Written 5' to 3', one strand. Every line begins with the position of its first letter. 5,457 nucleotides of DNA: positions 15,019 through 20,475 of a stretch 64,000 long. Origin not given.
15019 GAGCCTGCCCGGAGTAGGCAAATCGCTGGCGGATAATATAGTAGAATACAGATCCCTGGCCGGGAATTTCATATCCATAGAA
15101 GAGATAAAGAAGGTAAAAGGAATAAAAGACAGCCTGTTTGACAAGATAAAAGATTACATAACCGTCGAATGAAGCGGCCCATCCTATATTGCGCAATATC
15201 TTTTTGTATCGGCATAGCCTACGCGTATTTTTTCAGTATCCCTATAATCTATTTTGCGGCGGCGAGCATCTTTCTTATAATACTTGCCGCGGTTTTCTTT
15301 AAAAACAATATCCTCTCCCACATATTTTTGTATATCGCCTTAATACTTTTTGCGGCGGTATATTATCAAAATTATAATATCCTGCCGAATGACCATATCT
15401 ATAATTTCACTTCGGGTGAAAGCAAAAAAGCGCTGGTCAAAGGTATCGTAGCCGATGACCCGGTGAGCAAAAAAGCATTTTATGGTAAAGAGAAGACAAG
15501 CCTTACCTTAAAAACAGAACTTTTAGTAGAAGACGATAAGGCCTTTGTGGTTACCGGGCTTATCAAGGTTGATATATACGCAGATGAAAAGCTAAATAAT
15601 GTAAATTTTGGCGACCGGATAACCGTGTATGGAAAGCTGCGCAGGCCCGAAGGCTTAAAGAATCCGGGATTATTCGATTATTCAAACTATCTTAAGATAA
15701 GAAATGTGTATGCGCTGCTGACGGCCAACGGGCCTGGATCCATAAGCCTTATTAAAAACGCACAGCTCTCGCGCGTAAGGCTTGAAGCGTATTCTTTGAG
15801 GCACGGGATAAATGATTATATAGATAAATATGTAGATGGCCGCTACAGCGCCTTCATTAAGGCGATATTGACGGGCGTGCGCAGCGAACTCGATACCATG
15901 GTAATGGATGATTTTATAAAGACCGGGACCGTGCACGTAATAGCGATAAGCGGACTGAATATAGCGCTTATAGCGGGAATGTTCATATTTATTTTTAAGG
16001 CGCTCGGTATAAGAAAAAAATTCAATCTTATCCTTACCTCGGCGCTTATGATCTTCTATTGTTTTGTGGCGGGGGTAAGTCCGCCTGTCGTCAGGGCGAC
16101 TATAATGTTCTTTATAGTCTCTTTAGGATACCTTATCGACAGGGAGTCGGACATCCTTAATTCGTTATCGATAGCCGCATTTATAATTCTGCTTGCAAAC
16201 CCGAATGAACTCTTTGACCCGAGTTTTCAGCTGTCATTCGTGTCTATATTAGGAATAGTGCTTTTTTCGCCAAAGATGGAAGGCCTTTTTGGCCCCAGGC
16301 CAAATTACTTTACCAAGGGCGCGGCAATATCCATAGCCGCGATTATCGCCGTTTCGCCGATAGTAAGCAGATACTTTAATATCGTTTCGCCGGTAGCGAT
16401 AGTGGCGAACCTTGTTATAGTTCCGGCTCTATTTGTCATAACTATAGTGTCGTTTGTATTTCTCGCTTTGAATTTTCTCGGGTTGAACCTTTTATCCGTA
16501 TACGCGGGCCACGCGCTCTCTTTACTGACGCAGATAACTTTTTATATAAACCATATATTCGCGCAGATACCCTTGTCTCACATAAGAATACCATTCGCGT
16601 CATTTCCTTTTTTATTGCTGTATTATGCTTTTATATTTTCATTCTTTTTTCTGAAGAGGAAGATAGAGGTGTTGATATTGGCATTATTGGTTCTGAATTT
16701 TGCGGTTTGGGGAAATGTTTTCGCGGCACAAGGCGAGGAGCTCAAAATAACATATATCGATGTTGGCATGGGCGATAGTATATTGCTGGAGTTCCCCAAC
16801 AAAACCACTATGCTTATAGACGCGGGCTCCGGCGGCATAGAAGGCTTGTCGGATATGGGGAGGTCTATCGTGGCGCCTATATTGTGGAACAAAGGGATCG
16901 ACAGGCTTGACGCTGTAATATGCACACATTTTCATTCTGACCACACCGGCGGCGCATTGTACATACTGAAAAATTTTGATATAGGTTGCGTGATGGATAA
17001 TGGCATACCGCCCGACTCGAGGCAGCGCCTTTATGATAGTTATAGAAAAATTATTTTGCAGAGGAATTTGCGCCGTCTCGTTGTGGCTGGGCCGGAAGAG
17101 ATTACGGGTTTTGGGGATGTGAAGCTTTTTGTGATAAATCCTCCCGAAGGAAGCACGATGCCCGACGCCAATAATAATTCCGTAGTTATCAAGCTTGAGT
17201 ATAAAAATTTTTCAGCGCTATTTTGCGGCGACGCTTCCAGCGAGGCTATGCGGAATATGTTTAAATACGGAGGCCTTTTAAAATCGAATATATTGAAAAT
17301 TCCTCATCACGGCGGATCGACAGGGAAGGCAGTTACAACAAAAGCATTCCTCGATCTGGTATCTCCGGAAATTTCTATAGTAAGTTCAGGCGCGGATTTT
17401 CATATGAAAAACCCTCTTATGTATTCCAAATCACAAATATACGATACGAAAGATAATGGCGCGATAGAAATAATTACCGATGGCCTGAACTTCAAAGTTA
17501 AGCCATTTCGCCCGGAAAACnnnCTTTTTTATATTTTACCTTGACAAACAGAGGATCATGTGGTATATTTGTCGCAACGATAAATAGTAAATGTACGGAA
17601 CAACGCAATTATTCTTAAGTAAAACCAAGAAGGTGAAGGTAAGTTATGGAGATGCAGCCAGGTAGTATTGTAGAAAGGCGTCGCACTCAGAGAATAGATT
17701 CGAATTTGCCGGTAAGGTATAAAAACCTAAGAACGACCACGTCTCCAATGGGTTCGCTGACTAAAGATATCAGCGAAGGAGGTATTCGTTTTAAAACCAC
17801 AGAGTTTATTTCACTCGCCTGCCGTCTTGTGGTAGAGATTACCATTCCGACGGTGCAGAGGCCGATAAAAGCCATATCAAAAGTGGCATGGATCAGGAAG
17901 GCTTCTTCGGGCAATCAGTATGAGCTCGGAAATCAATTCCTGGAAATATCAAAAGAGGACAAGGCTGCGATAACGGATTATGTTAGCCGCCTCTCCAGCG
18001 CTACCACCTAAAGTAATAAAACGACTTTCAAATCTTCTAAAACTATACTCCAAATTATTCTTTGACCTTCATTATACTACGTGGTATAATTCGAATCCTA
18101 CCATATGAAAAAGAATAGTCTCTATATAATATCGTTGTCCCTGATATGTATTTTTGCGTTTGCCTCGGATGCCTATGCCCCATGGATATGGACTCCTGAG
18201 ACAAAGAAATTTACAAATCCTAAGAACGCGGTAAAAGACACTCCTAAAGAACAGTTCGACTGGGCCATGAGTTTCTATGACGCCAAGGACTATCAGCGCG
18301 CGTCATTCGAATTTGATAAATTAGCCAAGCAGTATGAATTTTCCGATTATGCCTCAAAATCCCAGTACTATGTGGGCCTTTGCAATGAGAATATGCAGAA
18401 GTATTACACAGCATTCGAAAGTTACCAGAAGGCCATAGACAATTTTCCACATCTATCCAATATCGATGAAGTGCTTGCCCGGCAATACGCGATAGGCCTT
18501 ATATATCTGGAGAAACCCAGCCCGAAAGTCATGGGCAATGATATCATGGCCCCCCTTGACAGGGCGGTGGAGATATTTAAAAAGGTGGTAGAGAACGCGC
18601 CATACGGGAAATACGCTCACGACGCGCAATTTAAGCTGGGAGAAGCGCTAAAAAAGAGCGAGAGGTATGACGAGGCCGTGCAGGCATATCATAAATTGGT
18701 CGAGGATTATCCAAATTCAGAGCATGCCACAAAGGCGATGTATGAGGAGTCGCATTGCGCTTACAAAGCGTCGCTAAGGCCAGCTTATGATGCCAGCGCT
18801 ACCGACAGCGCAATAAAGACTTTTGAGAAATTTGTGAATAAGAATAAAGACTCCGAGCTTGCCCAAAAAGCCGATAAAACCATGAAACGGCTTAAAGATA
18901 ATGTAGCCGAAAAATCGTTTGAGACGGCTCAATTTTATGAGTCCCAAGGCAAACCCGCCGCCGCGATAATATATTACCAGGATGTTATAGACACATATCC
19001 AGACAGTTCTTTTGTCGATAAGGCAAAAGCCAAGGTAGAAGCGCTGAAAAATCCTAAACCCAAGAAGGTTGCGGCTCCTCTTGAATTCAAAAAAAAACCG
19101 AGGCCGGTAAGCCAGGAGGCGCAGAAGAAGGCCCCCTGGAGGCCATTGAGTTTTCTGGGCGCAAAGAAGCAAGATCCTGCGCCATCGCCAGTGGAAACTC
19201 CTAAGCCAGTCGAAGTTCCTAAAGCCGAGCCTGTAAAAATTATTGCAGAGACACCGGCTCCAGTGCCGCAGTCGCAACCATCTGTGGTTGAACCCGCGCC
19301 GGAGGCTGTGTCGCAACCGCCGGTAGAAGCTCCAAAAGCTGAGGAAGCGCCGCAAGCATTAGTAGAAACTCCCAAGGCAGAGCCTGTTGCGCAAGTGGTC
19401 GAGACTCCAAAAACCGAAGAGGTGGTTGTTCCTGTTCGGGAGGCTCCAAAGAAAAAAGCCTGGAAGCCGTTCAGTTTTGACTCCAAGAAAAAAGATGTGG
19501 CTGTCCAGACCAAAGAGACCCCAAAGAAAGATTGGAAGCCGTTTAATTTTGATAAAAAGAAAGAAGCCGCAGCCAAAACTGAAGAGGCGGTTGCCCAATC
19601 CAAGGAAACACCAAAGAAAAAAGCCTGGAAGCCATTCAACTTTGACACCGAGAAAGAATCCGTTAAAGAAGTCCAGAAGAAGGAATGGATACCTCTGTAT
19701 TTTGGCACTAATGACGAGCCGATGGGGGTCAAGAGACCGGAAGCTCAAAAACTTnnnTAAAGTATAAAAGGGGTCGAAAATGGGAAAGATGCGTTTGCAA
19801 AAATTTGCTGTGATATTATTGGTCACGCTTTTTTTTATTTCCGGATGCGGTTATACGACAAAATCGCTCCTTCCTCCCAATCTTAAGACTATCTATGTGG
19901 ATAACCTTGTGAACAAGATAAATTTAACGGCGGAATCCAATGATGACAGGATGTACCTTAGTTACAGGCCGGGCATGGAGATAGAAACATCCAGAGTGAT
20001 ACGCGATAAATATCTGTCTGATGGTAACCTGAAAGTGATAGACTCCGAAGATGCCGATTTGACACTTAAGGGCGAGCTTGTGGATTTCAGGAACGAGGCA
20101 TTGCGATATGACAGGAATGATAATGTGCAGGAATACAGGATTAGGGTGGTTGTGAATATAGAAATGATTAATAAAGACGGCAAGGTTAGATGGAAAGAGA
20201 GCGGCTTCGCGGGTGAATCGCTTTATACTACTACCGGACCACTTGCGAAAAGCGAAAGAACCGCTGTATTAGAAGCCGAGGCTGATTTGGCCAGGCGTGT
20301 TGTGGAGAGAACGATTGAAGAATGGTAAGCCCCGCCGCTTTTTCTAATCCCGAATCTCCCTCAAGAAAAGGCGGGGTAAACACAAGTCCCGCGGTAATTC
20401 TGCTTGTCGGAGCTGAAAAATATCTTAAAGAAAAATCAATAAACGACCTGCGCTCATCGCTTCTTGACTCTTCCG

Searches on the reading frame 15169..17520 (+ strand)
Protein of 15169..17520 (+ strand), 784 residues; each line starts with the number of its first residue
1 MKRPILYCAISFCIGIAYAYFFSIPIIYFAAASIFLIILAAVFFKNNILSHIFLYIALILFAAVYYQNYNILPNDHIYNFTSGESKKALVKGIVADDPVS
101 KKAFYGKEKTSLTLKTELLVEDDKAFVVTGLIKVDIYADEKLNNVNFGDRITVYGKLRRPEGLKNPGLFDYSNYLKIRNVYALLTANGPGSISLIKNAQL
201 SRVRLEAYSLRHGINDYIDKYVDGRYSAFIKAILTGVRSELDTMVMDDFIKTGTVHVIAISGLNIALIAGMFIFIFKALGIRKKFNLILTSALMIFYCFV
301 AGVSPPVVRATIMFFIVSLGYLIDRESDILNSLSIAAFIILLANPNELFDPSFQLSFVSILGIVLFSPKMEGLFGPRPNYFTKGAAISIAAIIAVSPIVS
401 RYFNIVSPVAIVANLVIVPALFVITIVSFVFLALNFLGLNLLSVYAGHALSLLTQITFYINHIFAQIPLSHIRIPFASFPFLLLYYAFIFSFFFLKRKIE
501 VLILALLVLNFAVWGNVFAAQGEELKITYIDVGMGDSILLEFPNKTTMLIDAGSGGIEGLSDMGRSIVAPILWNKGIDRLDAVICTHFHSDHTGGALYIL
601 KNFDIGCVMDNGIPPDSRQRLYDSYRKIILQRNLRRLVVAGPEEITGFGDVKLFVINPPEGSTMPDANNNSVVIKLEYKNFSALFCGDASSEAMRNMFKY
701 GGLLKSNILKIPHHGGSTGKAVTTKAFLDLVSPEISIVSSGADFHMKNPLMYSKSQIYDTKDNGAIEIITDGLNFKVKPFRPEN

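Call 35: search_protein_families(library=pfam, proteins=[window:15169-17520:+], max_evalue=0.0001)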
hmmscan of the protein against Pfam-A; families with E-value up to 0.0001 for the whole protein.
window:15169-17520:+ (784 aa): 4 families
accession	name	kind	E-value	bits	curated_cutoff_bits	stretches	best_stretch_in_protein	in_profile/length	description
PF03772.21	Competence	-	1.8e-58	198.4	23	1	233-497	1-268/270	Competence protein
PF13567.11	DUF4131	-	2.8e-24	86.1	31.6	1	23-189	2-162/165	Domain of unknown function (DUF4131)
PF00753.33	Lactamase_B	-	1.4e-16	61.5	22.7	1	531-739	2-193/196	Metallo-beta-lactamase superfamily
PF12706.13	Lactamase_B_2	-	2.6e-05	24.4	27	1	547-645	2-98/200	Beta-lactamase superfamily domain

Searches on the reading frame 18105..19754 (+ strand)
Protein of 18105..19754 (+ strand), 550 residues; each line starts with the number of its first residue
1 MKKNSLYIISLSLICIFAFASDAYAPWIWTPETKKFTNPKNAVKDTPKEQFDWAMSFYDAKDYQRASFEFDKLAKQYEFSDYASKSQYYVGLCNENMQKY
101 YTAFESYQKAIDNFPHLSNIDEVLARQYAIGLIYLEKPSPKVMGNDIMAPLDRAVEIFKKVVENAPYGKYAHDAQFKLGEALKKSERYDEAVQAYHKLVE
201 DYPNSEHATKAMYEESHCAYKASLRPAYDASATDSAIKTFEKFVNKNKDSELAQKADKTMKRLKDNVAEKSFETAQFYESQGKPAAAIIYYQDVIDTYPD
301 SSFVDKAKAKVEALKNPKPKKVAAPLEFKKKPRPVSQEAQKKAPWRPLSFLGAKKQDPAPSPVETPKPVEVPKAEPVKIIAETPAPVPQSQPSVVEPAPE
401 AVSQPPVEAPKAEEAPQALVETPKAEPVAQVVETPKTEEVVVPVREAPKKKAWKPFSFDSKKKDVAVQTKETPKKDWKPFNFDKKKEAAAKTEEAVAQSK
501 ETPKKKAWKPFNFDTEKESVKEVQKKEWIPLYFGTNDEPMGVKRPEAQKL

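Call 35: search_protein_families(library=pfam, proteins=[window:18105-19754:+], max_evalue=0.0001)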
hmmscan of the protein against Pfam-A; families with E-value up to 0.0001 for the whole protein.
window:18105-19754:+ (550 aa): 11 families
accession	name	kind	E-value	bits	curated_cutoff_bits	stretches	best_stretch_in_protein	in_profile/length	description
PF13174.12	TPR_6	-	1.4e-21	76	26.3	1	173-205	1-33/33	Tetratricopeptide repeat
PF13525.12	YfiO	-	1.6e-20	74.2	25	2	152-312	22-186/203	Outer membrane lipoprotein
PF13428.12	TPR_14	-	6.8e-13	48.4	23.5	0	173-208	2-37/44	Tetratricopeptide repeat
PF07719.23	TPR_2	-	4.1e-12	45.7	27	0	173-204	2-33/34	Tetratricopeptide repeat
PF13432.12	TPR_16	-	1.2e-11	45.3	32.7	0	152-205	14-64/65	Tetratricopeptide repeat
PF00515.34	TPR_1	-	3.9e-09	36.4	27.8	0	173-197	2-26/34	Tetratricopeptide repeat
PF13181.12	TPR_8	-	1.5e-06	28.3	25.7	0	173-200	2-29/34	Tetratricopeptide repeat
PF24575.1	TPR_Slam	-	6.2e-06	27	35.2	0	176-206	51-81/104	Surface lipoprotein assembly modifier, N-terminal TPR repeats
PF13176.12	TPR_7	-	2e-05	24.7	27.9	0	178-198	5-25/36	Tetratricopeptide repeat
PF13424.12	TPR_12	-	3e-05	24.5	30.1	0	174-200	5-31/77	Tetratricopeptide repeat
PF14559.12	TPR_19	-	6.9e-05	23.5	25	0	152-208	8-61/68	Tetratricopeptide repeat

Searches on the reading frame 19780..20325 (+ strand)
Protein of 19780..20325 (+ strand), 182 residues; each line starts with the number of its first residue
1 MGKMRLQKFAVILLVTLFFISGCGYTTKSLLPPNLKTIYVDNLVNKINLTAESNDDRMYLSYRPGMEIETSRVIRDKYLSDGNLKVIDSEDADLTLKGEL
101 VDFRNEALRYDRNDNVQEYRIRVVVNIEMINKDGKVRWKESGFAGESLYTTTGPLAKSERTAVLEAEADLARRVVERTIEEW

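Call 35: search_protein_families(library=pfam, proteins=[window:19780-20325:+], max_evalue=0.0001)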
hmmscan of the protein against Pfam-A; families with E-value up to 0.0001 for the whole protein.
window:19780-20325:+ (182 aa): 1 family
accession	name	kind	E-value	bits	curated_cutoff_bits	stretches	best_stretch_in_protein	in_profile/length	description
PF04390.17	LptE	-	7.8e-12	46.3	23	1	56-177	13-117/118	Lipopolysaccharide-assembly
